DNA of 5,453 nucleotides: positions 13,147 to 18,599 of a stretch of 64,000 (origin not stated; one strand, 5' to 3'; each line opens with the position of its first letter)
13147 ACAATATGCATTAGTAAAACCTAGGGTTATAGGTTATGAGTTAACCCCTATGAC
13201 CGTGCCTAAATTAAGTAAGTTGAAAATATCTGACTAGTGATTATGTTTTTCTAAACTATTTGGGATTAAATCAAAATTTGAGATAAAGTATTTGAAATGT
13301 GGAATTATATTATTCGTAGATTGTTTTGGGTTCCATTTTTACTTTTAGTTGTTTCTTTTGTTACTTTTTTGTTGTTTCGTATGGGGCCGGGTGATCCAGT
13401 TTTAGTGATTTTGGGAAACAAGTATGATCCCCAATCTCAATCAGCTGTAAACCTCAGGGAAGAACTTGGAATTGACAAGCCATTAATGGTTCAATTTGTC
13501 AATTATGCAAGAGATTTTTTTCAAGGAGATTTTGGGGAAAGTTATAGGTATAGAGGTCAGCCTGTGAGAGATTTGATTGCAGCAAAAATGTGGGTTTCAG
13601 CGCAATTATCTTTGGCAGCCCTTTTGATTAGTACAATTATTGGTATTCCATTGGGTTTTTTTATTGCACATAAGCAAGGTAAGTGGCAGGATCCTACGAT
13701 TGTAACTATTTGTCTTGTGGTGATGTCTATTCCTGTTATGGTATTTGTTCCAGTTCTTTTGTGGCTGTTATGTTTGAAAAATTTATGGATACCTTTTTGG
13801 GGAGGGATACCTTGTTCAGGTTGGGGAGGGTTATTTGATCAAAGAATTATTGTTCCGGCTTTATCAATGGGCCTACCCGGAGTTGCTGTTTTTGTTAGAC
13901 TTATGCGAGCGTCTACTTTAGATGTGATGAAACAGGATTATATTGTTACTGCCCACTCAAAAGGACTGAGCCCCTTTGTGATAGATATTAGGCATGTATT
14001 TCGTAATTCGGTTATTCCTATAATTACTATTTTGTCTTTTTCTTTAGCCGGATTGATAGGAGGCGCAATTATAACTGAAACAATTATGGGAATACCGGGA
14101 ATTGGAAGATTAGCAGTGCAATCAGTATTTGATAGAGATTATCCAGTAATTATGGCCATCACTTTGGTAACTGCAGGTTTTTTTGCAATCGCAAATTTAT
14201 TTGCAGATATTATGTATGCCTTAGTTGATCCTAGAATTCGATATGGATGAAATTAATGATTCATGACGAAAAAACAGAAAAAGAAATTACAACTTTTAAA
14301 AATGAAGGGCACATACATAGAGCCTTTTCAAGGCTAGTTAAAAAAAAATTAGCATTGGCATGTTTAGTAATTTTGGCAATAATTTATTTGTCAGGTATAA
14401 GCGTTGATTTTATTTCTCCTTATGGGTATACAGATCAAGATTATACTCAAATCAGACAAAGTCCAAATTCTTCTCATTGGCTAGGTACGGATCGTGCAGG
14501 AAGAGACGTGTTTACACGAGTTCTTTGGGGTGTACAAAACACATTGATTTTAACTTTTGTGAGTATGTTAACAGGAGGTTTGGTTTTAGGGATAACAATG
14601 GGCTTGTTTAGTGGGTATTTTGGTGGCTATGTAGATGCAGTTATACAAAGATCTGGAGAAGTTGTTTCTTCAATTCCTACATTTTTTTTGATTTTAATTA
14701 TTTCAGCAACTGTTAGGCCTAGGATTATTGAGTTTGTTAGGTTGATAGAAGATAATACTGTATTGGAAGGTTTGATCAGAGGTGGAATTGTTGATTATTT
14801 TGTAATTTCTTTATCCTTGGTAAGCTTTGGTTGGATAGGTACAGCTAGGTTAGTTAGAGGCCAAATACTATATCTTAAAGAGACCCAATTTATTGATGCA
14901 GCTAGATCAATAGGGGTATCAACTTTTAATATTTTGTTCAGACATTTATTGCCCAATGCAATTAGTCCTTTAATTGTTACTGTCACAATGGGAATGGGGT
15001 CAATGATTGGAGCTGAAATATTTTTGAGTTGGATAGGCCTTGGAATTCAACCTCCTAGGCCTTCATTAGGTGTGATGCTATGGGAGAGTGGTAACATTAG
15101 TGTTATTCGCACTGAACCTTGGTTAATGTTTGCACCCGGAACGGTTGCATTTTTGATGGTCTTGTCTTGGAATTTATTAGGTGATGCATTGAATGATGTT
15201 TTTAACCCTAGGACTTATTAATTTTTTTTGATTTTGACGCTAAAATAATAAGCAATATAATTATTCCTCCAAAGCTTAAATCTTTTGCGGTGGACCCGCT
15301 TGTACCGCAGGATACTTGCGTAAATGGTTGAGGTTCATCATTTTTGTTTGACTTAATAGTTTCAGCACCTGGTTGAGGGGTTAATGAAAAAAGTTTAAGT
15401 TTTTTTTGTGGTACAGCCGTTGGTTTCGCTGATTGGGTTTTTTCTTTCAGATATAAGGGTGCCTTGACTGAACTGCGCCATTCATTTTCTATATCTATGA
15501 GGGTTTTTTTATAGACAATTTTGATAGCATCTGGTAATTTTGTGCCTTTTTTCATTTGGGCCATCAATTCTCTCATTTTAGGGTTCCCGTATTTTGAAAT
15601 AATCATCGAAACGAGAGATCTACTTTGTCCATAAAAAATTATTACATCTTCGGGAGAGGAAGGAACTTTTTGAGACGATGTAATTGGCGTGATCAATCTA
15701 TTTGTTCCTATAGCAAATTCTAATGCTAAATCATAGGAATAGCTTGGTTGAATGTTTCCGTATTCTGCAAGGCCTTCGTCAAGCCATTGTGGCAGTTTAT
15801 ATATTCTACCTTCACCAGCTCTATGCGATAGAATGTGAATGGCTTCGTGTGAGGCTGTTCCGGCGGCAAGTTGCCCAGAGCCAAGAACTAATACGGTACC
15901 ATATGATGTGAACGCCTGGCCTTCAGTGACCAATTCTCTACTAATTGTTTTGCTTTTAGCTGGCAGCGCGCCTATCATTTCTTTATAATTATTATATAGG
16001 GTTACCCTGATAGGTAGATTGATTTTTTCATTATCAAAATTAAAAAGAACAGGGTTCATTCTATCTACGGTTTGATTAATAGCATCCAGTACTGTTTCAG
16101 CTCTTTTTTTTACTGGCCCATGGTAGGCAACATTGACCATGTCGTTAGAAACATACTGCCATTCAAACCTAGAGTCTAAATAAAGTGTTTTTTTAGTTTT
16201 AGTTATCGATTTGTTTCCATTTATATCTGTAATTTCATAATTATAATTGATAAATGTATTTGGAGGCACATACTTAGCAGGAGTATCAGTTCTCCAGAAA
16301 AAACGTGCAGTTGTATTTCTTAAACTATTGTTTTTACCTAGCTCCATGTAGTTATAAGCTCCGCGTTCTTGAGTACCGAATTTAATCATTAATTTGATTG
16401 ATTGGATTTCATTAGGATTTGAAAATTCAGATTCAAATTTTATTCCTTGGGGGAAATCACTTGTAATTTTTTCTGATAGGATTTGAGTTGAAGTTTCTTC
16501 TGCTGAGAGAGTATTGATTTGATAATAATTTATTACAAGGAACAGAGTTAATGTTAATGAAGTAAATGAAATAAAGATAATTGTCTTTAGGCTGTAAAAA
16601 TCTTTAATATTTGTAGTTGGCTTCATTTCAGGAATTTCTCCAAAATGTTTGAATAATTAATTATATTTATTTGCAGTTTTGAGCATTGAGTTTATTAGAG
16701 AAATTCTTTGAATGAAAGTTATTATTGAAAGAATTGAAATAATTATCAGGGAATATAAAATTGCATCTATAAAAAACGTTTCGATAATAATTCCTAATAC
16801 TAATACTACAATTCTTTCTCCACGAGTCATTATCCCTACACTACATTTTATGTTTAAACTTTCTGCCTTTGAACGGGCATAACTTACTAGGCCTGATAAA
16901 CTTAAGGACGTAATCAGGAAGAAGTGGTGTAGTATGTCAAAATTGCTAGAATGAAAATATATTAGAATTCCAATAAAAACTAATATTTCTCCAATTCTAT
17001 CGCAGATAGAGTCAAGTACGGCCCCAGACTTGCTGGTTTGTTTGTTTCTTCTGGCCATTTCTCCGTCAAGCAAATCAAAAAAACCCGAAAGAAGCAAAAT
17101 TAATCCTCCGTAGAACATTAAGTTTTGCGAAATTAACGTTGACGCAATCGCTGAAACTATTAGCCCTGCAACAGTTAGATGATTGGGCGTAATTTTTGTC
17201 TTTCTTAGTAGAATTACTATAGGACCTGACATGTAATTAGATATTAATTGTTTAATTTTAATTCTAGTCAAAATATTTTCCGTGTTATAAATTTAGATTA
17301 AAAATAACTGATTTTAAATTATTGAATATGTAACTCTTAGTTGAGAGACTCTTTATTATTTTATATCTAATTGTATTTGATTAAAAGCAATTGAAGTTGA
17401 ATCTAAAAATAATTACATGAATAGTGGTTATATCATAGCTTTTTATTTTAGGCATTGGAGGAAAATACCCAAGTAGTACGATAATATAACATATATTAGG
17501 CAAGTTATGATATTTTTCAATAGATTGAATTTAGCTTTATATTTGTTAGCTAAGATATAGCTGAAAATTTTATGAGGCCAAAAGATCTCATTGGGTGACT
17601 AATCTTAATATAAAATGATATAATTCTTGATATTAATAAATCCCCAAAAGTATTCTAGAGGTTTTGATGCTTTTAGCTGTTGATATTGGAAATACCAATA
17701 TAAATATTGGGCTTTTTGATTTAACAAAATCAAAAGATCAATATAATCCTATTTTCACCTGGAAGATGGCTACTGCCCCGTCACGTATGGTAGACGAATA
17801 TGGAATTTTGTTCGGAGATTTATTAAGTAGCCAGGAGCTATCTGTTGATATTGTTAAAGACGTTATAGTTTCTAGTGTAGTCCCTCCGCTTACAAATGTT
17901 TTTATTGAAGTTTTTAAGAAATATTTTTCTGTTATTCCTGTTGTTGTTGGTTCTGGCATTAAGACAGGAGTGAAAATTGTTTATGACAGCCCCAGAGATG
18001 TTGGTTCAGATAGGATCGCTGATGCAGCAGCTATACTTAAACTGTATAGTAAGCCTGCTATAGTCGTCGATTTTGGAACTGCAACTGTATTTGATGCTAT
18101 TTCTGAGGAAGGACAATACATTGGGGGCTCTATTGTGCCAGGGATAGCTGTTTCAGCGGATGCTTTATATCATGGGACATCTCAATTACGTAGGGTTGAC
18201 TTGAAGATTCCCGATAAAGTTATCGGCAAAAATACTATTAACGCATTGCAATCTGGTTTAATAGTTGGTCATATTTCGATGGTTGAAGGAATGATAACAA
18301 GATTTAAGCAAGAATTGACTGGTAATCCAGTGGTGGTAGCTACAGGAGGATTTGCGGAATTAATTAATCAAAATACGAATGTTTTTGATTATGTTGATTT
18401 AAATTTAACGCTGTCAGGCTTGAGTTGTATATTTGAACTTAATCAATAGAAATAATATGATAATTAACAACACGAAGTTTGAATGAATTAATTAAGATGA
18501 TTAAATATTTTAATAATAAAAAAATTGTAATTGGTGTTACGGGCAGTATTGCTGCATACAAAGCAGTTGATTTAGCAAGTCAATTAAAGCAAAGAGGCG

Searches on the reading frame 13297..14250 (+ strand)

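Call 23: search_protein_families(library=pfam, proteins=[window:13297-14250:+], max_evalue=0.0001)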
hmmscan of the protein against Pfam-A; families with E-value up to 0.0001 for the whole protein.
window:13297-14250:+ (317 aa): 2 families
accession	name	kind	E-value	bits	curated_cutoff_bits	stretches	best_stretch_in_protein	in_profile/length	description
PF00528.27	BPD_transp_1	-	1.2e-35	123.4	26.4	1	116-315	1-183/184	Binding-protein-dependent transport system inner membrane component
PF19300.4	BPD_transp_1_N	-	1.9e-13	51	23.8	1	1-78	1-76/114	Binding-prot-dependent transport system membrane comp, N-term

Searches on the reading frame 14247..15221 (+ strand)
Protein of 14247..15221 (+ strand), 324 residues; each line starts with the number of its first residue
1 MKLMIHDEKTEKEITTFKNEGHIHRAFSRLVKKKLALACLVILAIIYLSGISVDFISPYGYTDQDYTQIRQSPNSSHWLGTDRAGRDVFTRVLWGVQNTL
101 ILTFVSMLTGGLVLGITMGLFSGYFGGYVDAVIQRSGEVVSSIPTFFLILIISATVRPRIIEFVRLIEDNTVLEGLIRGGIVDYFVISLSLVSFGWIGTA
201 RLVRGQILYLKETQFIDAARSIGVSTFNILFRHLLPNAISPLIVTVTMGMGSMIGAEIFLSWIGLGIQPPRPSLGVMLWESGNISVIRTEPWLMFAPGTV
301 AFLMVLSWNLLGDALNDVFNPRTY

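Call 23: search_protein_families(library=pfam, proteins=[window:14247-15221:+], max_evalue=0.0001)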
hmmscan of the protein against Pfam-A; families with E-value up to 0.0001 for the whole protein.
window:14247-15221:+ (324 aa): 2 families
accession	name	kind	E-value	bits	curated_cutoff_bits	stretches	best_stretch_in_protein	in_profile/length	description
PF00528.27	BPD_transp_1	-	1.8e-27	96.7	26.4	1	115-323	1-182/184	Binding-protein-dependent transport system inner membrane component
PF12911.12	OppC_N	-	9.2e-12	45.1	23.9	1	24-73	4-53/53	N-terminal TM domain of oligopeptide transport permease C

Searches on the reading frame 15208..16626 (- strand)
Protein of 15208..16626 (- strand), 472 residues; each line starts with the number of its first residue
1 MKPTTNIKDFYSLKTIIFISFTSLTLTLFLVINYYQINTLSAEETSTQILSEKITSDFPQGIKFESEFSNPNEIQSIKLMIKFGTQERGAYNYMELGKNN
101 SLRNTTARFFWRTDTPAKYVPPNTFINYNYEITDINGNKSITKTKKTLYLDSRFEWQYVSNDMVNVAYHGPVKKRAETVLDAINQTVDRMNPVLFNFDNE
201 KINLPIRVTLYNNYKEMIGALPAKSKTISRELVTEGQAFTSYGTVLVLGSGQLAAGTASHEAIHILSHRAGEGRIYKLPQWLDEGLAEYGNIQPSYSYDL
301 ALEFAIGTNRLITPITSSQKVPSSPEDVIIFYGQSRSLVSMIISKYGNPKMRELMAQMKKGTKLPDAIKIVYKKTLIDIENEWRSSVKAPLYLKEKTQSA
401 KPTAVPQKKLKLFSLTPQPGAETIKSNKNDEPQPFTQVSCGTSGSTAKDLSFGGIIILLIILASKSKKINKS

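Call 23: search_protein_families(library=pfam, proteins=[window:15208-16626:-], max_evalue=0.0001)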
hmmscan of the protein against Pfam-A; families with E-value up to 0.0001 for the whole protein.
window:15208-16626:- (472 aa): 1 family
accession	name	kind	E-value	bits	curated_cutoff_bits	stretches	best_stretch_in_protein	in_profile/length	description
PF13485.12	Peptidase_MA_2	-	1.8e-18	67.5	32.4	1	202-389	17-201/201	Peptidase MA superfamily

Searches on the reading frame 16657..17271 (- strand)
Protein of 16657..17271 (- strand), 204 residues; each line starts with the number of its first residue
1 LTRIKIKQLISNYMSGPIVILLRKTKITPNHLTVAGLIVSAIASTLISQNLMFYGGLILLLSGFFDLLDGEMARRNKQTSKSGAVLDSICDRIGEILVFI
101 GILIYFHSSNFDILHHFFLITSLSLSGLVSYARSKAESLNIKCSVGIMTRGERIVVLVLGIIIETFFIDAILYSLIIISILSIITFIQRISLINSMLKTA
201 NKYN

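Call 23: search_protein_families(library=pfam, proteins=[window:16657-17271:-], max_evalue=0.0001)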
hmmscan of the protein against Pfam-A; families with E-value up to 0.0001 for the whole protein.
window:16657-17271:- (204 aa): 1 family
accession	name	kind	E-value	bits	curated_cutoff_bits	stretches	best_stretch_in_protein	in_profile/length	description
PF01066.26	CDP-OH_P_transf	-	7.3e-17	62.6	22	1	27-173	2-138/152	CDP-alcohol phosphatidyltransferase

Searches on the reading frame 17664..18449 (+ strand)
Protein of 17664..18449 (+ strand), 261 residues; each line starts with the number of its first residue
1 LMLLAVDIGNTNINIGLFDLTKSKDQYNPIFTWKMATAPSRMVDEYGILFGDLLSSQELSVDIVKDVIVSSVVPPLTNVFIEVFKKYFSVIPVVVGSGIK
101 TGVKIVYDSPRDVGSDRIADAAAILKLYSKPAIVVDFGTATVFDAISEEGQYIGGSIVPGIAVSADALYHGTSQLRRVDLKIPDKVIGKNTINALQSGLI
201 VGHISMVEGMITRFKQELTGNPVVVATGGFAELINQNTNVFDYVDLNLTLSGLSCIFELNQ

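Call 23: search_protein_families(library=pfam, proteins=[window:17664-18449:+], max_evalue=0.0001)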
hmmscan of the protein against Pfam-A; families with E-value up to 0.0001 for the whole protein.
window:17664-18449:+ (261 aa): 1 family
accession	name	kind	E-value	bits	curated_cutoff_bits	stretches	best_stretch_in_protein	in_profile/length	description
PF03309.20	Pan_kinase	-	2.4e-66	223.9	24.7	1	3-213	1-205/205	Type III pantothenate kinase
